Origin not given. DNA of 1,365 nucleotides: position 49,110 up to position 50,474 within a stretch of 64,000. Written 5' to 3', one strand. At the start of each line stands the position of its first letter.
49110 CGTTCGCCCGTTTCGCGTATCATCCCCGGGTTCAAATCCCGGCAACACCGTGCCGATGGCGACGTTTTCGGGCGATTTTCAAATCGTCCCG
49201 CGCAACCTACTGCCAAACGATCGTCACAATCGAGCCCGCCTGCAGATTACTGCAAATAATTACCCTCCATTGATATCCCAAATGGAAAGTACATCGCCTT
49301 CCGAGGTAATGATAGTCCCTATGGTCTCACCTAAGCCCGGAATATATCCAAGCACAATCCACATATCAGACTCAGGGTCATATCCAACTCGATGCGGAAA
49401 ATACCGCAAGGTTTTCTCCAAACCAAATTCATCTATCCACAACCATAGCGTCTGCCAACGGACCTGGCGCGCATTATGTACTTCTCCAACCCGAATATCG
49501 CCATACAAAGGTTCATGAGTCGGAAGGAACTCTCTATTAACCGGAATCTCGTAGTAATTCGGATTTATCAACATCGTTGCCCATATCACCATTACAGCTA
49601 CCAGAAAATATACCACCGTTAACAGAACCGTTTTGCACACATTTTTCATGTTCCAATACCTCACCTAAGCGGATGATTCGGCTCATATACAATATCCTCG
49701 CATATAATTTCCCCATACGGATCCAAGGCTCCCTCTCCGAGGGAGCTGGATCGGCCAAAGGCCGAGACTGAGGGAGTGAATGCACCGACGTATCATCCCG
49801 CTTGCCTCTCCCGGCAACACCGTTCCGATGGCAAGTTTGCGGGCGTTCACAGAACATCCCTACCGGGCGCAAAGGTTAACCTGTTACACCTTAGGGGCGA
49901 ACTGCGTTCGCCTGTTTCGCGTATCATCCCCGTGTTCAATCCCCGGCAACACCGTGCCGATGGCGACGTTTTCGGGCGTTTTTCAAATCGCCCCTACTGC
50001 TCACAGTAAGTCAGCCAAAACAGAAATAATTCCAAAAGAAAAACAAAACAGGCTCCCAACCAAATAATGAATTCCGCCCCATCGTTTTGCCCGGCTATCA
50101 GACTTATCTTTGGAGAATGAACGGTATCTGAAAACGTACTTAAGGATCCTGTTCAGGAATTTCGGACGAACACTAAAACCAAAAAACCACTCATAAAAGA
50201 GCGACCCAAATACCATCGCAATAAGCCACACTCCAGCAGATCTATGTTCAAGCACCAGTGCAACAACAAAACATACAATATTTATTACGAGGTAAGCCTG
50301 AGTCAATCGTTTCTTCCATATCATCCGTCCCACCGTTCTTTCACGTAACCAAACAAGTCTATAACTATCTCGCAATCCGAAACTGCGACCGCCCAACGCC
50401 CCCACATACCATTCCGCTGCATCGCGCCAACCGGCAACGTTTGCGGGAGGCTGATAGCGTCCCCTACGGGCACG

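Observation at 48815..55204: Cassette-array-like accessory island: five same-strand AT-rich exported-protein genes interleaved with blocks of modular GC-rich repeats, with no recombinase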

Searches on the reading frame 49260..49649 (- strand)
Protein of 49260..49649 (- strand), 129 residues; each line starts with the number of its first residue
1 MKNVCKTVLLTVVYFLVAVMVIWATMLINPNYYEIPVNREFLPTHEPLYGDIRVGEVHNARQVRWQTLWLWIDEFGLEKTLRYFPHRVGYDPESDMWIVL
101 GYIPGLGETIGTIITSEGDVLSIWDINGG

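Call 12: search_protein_families(library=pfam, proteins=[window:49260-49649:-], max_evalue=0.1)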
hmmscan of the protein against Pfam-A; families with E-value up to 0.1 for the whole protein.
window:49260-49649:- (129 aa): 0 families

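Call 13: search_protein_families(library=ncbifam, proteins=[window:49260-49649:-], max_evalue=0.1)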
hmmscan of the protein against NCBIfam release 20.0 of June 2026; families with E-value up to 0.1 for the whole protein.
window:49260-49649:- (129 aa): 0 families

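Call 44: list_cluster_members(proteins=[window:49260-49649:-, window:50001-50324:-, window:50620-51210:-, window:52384-53346:-, window:53367-54290:-, window:55205-55999:-, window:56799-57320:-, window:56140-56742:+, window:59247-60611:+, window:25845-28943:-])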
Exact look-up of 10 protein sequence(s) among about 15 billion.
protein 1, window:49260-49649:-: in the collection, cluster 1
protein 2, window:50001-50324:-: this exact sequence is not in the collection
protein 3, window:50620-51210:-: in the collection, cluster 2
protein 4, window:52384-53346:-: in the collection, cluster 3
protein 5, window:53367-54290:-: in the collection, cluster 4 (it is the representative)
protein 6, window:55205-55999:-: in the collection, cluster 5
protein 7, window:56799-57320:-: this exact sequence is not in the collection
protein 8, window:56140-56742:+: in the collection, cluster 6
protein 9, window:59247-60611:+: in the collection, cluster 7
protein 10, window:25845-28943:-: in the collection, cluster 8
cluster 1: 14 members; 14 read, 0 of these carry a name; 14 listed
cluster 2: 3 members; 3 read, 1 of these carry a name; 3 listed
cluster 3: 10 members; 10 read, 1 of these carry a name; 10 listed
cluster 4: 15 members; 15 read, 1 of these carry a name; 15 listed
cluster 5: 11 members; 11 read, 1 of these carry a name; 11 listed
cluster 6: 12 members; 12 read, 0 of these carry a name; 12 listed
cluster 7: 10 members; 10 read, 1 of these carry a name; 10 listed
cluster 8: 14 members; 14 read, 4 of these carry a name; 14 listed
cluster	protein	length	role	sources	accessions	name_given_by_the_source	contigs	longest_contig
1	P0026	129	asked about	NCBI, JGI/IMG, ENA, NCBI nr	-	-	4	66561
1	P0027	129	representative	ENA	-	-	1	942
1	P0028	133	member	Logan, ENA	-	-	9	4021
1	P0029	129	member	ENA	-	-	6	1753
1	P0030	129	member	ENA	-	-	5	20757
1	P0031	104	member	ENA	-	-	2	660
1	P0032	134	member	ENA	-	-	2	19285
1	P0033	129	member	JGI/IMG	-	-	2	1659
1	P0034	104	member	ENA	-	-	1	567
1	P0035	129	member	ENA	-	-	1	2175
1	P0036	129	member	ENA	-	-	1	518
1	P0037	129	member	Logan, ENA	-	-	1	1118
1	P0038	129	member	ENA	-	-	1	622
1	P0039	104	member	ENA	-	-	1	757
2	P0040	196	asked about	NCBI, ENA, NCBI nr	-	-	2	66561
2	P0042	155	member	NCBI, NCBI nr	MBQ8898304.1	MAG: DUF5104 domain-containing protein [Clostridia bacterium] | DUF5104 domain-containing protein [Clostridia bacterium]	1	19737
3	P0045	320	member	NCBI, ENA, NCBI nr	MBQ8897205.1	MAG: hypothetical protein IJY86_01835 [Clostridia bacterium] | hypothetical protein [Clostridia bacterium]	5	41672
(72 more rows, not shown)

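Call 45: find_encoding_contigs(protein=P0045, flank=10000, max_places=6)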
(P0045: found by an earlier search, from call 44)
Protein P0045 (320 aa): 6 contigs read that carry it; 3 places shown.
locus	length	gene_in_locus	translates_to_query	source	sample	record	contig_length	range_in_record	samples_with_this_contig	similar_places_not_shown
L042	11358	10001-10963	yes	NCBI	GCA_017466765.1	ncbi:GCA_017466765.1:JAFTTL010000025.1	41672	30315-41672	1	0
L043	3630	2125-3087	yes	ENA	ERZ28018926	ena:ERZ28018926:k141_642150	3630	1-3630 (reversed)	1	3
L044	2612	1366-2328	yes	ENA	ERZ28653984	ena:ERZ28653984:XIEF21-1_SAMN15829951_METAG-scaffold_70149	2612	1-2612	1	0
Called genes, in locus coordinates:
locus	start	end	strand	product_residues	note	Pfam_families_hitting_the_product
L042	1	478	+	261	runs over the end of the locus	PF06182:ABC2_membrane_6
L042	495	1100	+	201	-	PF00300:His_Phos_1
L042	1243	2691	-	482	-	PF02386:TrkH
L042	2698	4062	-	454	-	PF01488:Shikimate_DH (faint), PF02254:TrkA_N, PF03807:F420_oxidored (faint), PF13241:NAD_binding_7 (faint), PF02080:TrkA_C, PF02254:TrkA_N, PF02080:TrkA_C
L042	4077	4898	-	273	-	PF00588:SpoU_methylase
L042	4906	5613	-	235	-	PF05175:MTS, PF13847:Methyltransf_31 (weak), PF13649:Methyltransf_25 (weak)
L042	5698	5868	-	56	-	PF00037:Fer4, PF13237:Fer4_10, PF14697:Fer4_21, PF12838:Fer4_7, PF13187:Fer4_9, PF25160:LdpA_Fe-S-bd (weak), PF12797:Fer4_2 (weak), PF00037:Fer4, +4 more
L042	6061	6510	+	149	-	PF05848:CtsR, PF17727:CtsR_C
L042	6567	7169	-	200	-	PF16112:DUF4830 (weak)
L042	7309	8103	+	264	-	PF00459:Inositol_P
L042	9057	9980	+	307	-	-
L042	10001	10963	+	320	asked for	-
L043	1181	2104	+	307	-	-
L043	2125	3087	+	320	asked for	-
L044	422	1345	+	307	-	-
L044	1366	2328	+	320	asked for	-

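Call 47: find_encoding_contigs(protein=P0030, flank=10000, max_places=6)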
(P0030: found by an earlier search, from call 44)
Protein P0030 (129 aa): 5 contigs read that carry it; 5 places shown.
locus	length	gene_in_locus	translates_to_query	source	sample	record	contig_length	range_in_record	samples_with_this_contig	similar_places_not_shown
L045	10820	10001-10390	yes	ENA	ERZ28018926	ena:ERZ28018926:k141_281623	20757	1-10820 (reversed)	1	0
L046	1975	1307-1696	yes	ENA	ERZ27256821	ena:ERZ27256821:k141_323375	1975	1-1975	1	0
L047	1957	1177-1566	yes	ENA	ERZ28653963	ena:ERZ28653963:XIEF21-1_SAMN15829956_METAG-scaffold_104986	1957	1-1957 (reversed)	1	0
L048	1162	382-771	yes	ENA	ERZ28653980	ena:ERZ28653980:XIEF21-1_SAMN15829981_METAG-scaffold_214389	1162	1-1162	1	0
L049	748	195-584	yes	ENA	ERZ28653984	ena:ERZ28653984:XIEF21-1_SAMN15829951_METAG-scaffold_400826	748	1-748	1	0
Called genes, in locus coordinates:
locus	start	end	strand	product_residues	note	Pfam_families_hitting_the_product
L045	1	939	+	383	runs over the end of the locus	PF02670:DXP_reductoisom, PF08436:DXP_redisom_C, PF13288:DXPR_C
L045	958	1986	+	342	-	PF02163:Peptidase_M50, PF17820:PDZ_6 (weak)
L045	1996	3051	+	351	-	PF04551:GcpE, PF26540:GcpE_C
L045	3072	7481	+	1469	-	PF01336:tRNA_anti-codon (faint), PF02811:PHP, PF00929:RNase_T, PF07733:DNA_pol3_alpha, PF17657:DNA_pol3_finger, PF14579:HHH_6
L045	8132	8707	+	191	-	PF17117:DUF5104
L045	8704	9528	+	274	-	-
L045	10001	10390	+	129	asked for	-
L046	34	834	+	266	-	-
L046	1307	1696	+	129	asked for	-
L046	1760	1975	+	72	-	?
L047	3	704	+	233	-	?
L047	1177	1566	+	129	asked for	-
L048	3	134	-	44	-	?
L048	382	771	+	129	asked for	-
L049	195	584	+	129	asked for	-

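Call 48: find_encoding_contigs(protein=P0042, flank=10000, max_places=6)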
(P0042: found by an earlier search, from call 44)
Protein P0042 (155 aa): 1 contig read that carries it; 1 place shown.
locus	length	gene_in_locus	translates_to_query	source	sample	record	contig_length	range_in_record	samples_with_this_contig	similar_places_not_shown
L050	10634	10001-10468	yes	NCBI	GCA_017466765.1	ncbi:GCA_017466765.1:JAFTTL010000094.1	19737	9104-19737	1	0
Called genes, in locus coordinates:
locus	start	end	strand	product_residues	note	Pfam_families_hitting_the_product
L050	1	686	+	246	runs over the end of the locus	PF01255:Prenyltransf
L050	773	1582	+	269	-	PF01148:CTP_transf_1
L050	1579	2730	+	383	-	PF02670:DXP_reductoisom, PF08436:DXP_redisom_C, PF13288:DXPR_C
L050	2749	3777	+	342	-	PF02163:Peptidase_M50, PF17820:PDZ_6 (weak)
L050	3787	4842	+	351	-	PF04551:GcpE, PF26540:GcpE_C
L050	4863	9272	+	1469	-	PF01336:tRNA_anti-codon (faint), PF02811:PHP, PF00929:RNase_T, PF07733:DNA_pol3_alpha, PF17657:DNA_pol3_finger, PF14579:HHH_6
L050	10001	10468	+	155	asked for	PF17117:DUF5104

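Call 68: search_protein_families(library=padloc, proteins=[window:49260-49649:-], max_evalue=0.01)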
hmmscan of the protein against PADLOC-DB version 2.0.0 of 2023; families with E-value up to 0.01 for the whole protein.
window:49260-49649:- (129 aa): 0 families

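Call 80: find_homologous_proteins(query=window:49260-49649:-, max_evalue=0.001)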
Query window:49260-49649:- (129 aa): 1 proteins with E <= 0.001 among 4 candidates.
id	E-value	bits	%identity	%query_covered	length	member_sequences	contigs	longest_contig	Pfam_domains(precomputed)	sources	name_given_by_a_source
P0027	6.4e-80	284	95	99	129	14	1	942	-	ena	-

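Call 94: search_protein_representatives(protein=window:49260-49649:-)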
Query: 129 residues. Proteins with E-value up to 0.001 (for the whole library): 15; up to 1e-10: 1; up to 1e-30: 1. The best 15 are listed.
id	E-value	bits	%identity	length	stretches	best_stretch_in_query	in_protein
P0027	2.0e-80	283.9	95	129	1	1-128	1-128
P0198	7.5e-08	48.7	34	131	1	9-125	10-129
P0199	1.4e-07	47.8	42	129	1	48-124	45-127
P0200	3.2e-05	40.2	32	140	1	47-125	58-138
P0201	3.3e-05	40.2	32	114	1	17-125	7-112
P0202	6.2e-05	39.3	33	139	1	49-125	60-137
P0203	1.4e-04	38.1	33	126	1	32-126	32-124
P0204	1.6e-04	37.9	32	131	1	6-125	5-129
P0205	1.8e-04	37.8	32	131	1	17-125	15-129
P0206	2.0e-04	37.6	34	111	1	50-124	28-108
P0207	3.7e-04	36.8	30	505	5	90-128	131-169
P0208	3.8e-04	36.7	32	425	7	37-76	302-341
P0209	4.1e-04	36.6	30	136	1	46-125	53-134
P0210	7.0e-04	35.9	36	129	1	50-125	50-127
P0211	7.6e-04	35.7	32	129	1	46-125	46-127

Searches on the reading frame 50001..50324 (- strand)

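Call 12: search_protein_families(library=pfam, proteins=[window:50001-50324:-], max_evalue=0.1)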
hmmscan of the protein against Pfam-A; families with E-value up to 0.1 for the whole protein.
window:50001-50324:- (107 aa): 1 family
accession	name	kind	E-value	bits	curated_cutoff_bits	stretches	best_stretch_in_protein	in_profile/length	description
PF05767.17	Pox_A14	-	0.095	13.3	27.7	0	60-104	23-61/93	Poxvirus virion envelope protein A14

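Call 13: search_protein_families(library=ncbifam, proteins=[window:50001-50324:-], max_evalue=0.1)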
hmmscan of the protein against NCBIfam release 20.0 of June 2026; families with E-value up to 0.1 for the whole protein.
window:50001-50324:- (107 aa): 1 family
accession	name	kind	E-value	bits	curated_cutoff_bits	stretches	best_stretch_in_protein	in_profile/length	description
NF047566.1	SE1626_fam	equivalog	0.049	13.4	70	1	5-27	2-24/55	SE1626 family protein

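Call 68: search_protein_families(library=padloc, proteins=[window:50001-50324:-], max_evalue=0.01)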
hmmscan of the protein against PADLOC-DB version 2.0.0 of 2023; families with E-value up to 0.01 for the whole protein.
window:50001-50324:- (107 aa): 0 families
